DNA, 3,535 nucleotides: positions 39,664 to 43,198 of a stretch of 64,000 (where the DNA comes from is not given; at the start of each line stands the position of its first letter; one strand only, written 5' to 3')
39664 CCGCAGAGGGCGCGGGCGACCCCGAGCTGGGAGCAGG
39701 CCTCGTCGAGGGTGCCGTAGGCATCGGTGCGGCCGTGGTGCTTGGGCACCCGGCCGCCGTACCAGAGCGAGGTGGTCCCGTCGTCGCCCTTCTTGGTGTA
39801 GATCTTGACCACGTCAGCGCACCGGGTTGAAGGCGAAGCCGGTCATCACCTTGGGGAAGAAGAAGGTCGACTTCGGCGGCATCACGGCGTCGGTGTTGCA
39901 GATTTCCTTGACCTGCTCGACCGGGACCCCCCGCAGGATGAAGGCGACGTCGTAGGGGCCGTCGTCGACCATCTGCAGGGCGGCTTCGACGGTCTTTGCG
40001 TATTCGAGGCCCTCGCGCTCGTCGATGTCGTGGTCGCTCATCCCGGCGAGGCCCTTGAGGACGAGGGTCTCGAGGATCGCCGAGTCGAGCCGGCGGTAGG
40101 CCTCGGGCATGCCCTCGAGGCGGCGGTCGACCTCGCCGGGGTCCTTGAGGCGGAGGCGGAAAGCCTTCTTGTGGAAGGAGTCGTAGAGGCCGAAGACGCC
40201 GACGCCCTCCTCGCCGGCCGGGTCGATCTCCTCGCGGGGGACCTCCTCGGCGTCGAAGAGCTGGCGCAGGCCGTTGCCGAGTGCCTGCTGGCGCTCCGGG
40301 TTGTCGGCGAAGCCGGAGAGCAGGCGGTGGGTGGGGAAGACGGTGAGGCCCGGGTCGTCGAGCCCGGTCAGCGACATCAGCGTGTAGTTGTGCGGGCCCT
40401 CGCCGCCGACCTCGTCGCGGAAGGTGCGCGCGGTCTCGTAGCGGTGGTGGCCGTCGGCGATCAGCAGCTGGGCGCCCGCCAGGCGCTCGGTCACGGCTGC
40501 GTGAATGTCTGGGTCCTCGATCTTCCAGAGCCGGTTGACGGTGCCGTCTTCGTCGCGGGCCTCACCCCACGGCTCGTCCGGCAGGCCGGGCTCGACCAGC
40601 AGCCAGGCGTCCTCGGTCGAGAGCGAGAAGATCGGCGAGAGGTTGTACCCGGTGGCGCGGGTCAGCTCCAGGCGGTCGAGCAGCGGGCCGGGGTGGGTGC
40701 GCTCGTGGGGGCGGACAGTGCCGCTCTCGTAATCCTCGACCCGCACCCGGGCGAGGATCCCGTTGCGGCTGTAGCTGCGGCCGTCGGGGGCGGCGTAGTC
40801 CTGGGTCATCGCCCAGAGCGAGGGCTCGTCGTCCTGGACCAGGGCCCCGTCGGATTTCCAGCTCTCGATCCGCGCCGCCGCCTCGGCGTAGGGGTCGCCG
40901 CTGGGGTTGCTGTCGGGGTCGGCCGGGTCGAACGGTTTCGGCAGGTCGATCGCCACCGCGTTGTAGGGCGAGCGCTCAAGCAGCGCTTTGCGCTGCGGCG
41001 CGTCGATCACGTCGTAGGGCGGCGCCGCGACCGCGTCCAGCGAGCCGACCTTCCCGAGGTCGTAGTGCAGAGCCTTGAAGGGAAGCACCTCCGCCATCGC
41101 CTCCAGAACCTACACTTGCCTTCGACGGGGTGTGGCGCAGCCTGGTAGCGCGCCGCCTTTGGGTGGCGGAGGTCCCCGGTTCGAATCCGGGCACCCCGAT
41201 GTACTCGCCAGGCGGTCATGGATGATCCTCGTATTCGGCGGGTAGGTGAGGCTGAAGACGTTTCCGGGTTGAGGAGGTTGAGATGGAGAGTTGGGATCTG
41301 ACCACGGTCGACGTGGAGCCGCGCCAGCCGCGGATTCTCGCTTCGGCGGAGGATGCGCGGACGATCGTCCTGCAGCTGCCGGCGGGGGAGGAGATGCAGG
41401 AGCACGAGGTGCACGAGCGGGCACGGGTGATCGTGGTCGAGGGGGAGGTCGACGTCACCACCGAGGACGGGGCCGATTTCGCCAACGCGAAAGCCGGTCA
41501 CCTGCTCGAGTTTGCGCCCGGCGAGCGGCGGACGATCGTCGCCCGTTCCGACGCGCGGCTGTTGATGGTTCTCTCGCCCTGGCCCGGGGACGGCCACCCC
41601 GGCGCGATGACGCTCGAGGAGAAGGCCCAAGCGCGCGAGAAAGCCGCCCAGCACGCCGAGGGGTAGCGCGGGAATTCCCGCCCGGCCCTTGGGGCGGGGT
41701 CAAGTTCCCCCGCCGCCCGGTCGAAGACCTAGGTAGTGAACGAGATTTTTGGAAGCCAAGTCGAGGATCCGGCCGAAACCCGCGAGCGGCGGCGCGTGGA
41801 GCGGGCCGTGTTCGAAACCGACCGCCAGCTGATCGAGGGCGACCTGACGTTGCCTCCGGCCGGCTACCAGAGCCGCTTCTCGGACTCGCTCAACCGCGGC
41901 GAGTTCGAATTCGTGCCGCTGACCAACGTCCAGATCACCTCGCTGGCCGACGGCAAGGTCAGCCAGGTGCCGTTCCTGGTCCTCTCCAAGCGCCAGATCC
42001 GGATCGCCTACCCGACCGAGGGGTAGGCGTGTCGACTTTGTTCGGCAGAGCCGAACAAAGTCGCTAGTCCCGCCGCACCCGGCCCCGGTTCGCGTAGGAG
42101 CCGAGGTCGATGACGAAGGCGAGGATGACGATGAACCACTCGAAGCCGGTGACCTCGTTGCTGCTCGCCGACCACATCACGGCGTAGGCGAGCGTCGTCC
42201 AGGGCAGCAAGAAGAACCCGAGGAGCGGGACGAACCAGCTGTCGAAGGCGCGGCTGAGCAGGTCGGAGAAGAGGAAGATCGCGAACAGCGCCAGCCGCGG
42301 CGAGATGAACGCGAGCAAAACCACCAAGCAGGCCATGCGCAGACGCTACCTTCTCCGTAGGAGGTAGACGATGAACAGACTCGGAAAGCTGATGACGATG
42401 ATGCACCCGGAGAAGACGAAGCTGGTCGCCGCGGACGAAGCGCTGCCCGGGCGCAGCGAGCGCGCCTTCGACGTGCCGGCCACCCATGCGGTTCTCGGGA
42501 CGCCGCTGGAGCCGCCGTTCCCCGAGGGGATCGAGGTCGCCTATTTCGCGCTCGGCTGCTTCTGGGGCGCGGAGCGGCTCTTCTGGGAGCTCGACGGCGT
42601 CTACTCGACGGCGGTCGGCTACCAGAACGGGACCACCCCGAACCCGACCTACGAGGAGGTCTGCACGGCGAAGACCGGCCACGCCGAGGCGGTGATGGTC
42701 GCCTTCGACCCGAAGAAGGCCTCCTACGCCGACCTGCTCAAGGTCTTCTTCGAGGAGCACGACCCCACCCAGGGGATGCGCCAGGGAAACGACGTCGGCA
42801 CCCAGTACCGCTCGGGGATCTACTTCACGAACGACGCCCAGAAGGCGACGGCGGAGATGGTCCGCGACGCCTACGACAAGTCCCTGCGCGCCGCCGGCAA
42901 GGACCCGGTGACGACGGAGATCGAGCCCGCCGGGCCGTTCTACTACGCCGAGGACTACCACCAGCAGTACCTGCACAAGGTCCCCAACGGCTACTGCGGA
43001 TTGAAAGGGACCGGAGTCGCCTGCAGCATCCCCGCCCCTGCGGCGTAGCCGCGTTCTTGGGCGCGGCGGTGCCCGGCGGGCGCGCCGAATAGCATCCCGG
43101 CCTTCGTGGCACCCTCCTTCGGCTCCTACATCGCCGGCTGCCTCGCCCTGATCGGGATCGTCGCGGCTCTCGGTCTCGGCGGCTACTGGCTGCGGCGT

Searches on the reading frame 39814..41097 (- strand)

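Call 73: search_protein_families(library=pfam, proteins=[window:39814-41097:-], max_evalue=0.0001)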
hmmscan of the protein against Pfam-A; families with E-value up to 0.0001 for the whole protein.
window:39814-41097:- (427 aa): 1 family
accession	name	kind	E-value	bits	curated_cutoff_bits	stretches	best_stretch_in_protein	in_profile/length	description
PF06245.16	DUF1015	-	1.5e-73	248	25.8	1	4-338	1-323/325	Protein of unknown function (DUF1015)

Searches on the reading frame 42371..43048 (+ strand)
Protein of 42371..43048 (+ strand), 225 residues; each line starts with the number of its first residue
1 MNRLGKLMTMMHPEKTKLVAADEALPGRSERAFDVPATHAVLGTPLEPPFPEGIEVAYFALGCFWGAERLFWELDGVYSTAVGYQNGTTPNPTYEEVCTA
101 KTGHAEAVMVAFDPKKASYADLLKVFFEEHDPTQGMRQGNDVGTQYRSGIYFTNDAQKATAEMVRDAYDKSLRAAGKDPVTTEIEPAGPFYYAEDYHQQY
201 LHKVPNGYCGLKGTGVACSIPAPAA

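Call 73: search_protein_families(library=pfam, proteins=[window:42371-43048:+], max_evalue=0.0001)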
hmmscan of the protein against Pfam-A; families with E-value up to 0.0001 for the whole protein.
window:42371-43048:+ (225 aa): 1 family
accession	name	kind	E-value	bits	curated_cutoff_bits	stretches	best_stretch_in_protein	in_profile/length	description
PF01625.27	PMSR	-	6.3e-65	218.5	23.7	1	57-209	2-152/153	Peptide methionine sulfoxide reductase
